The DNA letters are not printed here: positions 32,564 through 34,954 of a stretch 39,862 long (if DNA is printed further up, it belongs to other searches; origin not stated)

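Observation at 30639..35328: Specialised NusG paralog heads, and is translationally chained to, a three-subunit molybdenum-hydroxylase-like operon plus a TP-methylase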

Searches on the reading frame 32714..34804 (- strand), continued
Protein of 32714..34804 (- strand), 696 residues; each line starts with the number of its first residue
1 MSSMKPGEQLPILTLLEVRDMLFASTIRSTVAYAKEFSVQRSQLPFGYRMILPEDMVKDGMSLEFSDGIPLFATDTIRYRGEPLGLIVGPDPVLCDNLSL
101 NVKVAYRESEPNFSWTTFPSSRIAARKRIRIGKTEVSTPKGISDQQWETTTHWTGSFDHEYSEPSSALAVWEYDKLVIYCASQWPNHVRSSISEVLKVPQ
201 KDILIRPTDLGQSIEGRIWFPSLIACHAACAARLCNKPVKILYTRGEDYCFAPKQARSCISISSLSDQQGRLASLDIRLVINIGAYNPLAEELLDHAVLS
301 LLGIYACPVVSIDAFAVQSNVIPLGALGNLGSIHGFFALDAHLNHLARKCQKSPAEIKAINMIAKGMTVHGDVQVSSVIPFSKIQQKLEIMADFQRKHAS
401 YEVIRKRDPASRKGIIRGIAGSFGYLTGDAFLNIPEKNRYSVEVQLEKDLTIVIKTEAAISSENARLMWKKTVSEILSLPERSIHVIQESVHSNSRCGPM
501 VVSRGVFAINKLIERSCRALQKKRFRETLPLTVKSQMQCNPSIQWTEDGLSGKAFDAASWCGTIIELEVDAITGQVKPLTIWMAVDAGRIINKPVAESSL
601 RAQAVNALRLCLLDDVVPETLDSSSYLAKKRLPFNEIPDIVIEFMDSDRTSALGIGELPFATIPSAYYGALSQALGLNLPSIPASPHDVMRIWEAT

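Call 43: search_solved_structures(query=A1, max_evalue=1e-10, show_alignments=2)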
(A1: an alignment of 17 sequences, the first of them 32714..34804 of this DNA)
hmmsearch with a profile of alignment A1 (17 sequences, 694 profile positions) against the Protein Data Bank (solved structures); distinct sequences matched with E-value up to 1e-10: 42.
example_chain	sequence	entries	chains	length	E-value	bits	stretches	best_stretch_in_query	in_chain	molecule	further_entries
1t3q_B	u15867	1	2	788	2.8e-53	184.4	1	13-513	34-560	quinoline 2-oxidoreductase large subunit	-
3hrd_A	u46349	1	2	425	4.3e-50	173.9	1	10-380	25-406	Nicotinate dehydrogenase large molybdopterin subunit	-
5epg_A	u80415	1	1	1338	7.2e-50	173.1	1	20-675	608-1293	Aldehyde oxidase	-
2w55_B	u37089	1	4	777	1.1e-49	172.5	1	49-518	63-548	XANTHINE DEHYDROGENASE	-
1jro_B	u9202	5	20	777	2e-49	171.7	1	49-518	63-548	xanthine dehydrogenase, chain B | XANTHINE DEHYDROGENASE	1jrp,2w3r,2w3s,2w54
3sr6_C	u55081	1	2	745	2.8e-49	171.2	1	19-642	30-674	Xanthine dehydrogenase/oxidase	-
3etr_C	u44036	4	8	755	2.9e-49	171.1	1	19-642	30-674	Xanthine dehydrogenase/oxidase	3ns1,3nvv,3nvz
3nrz_C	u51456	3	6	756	2.9e-49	171.1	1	19-642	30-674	Xanthine dehydrogenase/oxidase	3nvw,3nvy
3eub_C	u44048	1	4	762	3.1e-49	171.1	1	19-642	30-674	Xanthine dehydrogenase/oxidase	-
1fiq_C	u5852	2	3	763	3.1e-49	171.1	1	19-642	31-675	XANTHINE OXIDASE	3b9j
3zyv_A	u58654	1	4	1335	5.1e-49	170.3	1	18-657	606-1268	AOX3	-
7opn_A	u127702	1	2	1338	1e-48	169.4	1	20-674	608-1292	Aldehyde oxidase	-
28mb_A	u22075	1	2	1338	1e-48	169.3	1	20-674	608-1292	Aldehyde oxidase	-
4uhw_A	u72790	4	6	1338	1e-48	169.3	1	20-674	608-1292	ALDEHYDE OXIDASE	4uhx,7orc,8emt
1n5x_A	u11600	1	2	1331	2.3e-48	168.2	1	19-642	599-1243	Xanthine Dehydrogenase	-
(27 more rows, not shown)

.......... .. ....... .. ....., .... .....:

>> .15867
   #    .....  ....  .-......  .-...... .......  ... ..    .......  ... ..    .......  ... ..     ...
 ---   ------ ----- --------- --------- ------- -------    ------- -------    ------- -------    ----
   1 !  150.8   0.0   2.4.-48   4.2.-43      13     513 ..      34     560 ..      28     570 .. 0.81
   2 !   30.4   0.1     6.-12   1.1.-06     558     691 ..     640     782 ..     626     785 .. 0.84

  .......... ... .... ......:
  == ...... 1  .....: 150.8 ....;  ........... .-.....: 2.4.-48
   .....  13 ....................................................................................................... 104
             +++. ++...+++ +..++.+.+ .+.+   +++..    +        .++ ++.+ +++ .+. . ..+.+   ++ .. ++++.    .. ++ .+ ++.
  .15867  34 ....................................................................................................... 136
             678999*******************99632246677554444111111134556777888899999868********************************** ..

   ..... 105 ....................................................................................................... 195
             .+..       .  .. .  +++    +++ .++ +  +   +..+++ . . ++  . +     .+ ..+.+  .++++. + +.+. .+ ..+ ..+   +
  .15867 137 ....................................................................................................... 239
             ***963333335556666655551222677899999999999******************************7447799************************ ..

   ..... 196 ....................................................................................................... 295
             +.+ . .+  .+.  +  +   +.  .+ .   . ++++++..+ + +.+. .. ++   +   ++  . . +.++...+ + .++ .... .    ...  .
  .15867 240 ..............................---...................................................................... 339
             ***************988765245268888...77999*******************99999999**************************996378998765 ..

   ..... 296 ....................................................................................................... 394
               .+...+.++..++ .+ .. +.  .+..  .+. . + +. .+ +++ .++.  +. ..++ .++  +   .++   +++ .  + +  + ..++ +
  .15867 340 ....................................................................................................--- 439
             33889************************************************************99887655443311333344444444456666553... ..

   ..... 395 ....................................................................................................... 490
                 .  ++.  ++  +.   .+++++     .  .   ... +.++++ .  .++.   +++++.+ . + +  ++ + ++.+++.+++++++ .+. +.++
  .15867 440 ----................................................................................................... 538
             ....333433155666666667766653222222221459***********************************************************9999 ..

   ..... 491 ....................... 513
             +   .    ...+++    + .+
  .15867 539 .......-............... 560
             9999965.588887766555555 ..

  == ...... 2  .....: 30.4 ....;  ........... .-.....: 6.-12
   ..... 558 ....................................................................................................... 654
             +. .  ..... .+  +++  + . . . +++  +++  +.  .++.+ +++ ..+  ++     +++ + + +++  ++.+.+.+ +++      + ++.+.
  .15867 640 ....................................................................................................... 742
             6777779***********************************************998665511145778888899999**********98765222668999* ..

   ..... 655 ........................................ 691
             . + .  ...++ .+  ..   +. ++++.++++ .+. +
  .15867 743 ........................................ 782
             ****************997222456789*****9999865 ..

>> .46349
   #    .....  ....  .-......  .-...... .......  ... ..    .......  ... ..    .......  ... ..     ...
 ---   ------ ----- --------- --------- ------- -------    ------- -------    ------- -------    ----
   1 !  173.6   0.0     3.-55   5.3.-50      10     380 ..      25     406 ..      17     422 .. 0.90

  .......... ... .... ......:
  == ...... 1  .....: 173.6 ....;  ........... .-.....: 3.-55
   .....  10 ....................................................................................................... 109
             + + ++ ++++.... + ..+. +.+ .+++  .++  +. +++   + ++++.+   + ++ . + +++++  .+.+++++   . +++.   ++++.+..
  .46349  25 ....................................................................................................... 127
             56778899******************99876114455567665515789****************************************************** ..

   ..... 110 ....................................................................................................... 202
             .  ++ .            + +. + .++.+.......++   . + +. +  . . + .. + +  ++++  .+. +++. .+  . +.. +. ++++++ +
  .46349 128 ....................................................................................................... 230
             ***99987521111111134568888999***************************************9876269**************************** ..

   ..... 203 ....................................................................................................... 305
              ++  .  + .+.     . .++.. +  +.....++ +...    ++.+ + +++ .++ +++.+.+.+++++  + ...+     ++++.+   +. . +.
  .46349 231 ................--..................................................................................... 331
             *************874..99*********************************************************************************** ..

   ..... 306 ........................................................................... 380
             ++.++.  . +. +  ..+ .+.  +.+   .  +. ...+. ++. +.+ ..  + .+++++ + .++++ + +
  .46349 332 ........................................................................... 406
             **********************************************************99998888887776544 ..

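Call 49: search_protein_families(library=pfam, proteins=[L082:10595-11701:+, L082:11698-13329:+, L082:13351-14127:+, L061:12202-13743:+, L067:10580-11842:+, L067:11839-13413:+, L067:13424-15070:+, L066:4288-5691:+, L066:5706-6917:+, L078:10447-11451:+], max_evalue=0.00001)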
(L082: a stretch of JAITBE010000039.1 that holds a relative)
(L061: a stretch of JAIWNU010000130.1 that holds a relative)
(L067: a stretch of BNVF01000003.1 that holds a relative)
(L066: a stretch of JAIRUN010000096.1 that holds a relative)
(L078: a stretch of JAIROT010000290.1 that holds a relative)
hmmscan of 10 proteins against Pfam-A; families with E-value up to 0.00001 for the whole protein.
L082:10595-11701:+ (368 aa): 2 families
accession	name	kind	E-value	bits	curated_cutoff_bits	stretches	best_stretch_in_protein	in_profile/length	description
PF24621.2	DHQS_C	-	9.4e-32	110.4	27.6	1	178-329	1-143/144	3-dehydroquinate synthase C-terminal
PF01761.26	DHQ_synthase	-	3.2e-31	107.8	24.2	1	64-176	2-114/115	3-dehydroquinate synthase N-terminal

L082:11698-13329:+ (543 aa): 0 families

L082:13351-14127:+ (258 aa): 1 family
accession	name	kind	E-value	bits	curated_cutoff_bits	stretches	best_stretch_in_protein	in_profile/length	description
PF20380.3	DUF6675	-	6.8e-23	81.6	27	1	29-254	27-251/254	Family of unknown function (DUF6675)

L061:12202-13743:+ (513 aa): 0 families

L067:10580-11842:+ (420 aa): 2 families
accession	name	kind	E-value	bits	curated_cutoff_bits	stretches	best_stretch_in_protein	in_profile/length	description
PF01761.26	DHQ_synthase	-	5.1e-33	113.6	24.2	1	115-227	2-114/115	3-dehydroquinate synthase N-terminal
PF24621.2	DHQS_C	-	1.1e-31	110.2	27.6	1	229-381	1-144/144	3-dehydroquinate synthase C-terminal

L067:11839-13413:+ (524 aa): 0 families

L067:13424-15070:+ (548 aa): 1 family
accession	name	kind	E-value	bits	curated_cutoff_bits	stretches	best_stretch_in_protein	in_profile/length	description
PF14052.12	Caps_assemb_Wzi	-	3.1e-10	40.1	30.1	1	197-291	75-162/392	Capsule assembly protein Wzi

L066:4288-5691:+ (467 aa): 12 families
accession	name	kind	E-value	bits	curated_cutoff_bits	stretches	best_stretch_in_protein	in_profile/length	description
PF14559.12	TPR_19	-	1.6e-19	70.4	25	0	53-120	1-68/68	Tetratricopeptide repeat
PF07719.23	TPR_2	-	1.9e-18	65.5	27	0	317-347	3-33/34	Tetratricopeptide repeat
PF13431.12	TPR_17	-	1.2e-17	63.1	24.4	0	270-301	2-33/34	Tetratricopeptide repeat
PF13432.12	TPR_16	-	1.8e-16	60.7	32.7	1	293-346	9-62/65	Tetratricopeptide repeat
PF25062.1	ARM_TT21_N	-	3.2e-13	50.4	40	1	116-222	105-211/222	Tetratricopeptide repeat protein 21 N-terminal ARM repeat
PF13428.12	TPR_14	-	1.2e-12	47.6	23.5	0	78-119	2-43/44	Tetratricopeptide repeat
PF13181.12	TPR_8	-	7.2e-12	44.9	25.7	0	252-280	6-34/34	Tetratricopeptide repeat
PF23914.1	TPR_CcmH_CycH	-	3.3e-11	43.7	42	0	107-173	80-149/158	Cytochrome c-type biogenesis protein H TPR domain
PF13371.12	TPR_9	-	5.1e-09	36.5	35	0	189-246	5-62/73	Tetratricopeptide repeat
PF00515.34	TPR_1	-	1.8e-08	34.3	27.8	0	253-280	7-34/34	Tetratricopeptide repeat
PF13414.12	TPR_11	-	1.9e-08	34.3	26.8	0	256-285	3-32/42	TPR repeat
PF13424.12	TPR_12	-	1.3e-07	32.2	30.1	0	147-210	5-76/77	Tetratricopeptide repeat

L066:5706-6917:+ (403 aa): 1 family
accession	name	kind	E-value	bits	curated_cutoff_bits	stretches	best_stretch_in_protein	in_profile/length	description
PF01963.22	TraB_PrgY_gumN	-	1.6e-33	117.1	26.8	1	7-241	4-256/263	TraB/PrgY/gumN family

L078:10447-11451:+ (334 aa): 2 families
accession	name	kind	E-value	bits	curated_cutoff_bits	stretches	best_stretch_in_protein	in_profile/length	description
PF13407.12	Peripla_BP_4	-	5.5e-45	154.4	35.1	1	48-307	6-257/258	Periplasmic binding protein domain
PF00532.27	Peripla_BP_1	-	1.5e-10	41.5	22.2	1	61-282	22-231/281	Periplasmic binding proteins and sugar binding domain of LacI family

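Call 50: find_encoding_contigs(protein=P0061, flank=7000, max_places=1)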
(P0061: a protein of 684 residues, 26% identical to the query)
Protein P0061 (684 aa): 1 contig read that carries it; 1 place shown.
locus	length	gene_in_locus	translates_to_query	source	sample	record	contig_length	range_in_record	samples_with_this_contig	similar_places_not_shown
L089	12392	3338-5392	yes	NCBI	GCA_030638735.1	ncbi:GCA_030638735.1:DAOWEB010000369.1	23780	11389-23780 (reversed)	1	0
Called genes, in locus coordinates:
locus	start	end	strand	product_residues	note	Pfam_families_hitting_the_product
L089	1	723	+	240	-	?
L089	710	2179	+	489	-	PF13460:NAD_binding_10 (faint), PF00106:adh_short (weak), PF01073:3Beta_HSD, PF01370:Epimerase, PF02719:Polysacc_synt_2, PF04321:RmlD_sub_bind, PF07993:NAD_binding_4, PF16363:GDP_Man_Dehyd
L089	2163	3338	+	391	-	PF01041:DegT_DnrJ_EryC1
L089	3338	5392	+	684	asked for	PF01315:Ald_Xan_dh_C (weak), PF02738:MoCoBD_1, PF20256:MoCoBD_2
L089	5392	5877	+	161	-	PF01799:Fer2_2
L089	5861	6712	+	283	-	PF00941:FAD_binding_5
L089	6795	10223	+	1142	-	PF02811:PHP, PF07733:DNA_pol3_alpha, PF17657:DNA_pol3_finger, PF14579:HHH_6, PF01336:tRNA_anti-codon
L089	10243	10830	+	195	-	PF02325:CCB3_YggT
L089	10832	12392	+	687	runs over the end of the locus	PF17191:RecG_wedge, PF04851:ResIII, PF00270:DEAD, PF00271:Helicase_C, PF22590:Cas3-like_C_2 (weak), PF19833:RecG_dom3_C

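Call 51: find_encoding_contigs(protein=P0066, flank=7000, max_places=1)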
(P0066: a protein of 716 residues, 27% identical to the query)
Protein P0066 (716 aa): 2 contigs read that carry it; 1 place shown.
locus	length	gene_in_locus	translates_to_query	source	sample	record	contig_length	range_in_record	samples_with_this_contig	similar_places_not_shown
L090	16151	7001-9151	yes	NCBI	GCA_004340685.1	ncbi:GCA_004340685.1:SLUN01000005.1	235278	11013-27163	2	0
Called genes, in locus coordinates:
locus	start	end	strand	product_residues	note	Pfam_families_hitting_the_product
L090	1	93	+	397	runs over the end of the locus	PF02729:OTCace_N, PF00185:OTCace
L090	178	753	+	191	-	PF00440:TetR_N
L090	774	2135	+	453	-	PF00291:PALP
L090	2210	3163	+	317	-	PF00696:AA_kinase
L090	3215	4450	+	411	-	PF00291:PALP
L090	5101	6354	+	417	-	PF01546:Peptidase_M20, PF07687:M20_dimer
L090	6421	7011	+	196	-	PF12804:NTP_transf_3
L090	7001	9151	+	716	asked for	PF01315:Ald_Xan_dh_C, PF02738:MoCoBD_1, PF20256:MoCoBD_2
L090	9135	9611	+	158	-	PF00111:Fer2 (weak), PF01799:Fer2_2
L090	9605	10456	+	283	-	PF00941:FAD_binding_5, PF03450:CO_deh_flav_C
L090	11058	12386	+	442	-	PF22039:HUTI_composite_bact, PF01979:Amidohydro_1, PF07969:Amidohydro_3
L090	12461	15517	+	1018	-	PF14691:Fer4_20, PF01494:FAD_binding_3 (weak), PF01946:Thi4 (faint), PF07992:Pyr_redox_2, PF00070:Pyr_redox (faint), PF01266:DAO (weak), PF13450:NAD_binding_8, PF13738:Pyr_redox_3 (weak)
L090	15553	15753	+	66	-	PF02597:ThiS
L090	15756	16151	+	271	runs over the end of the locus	PF00899:ThiF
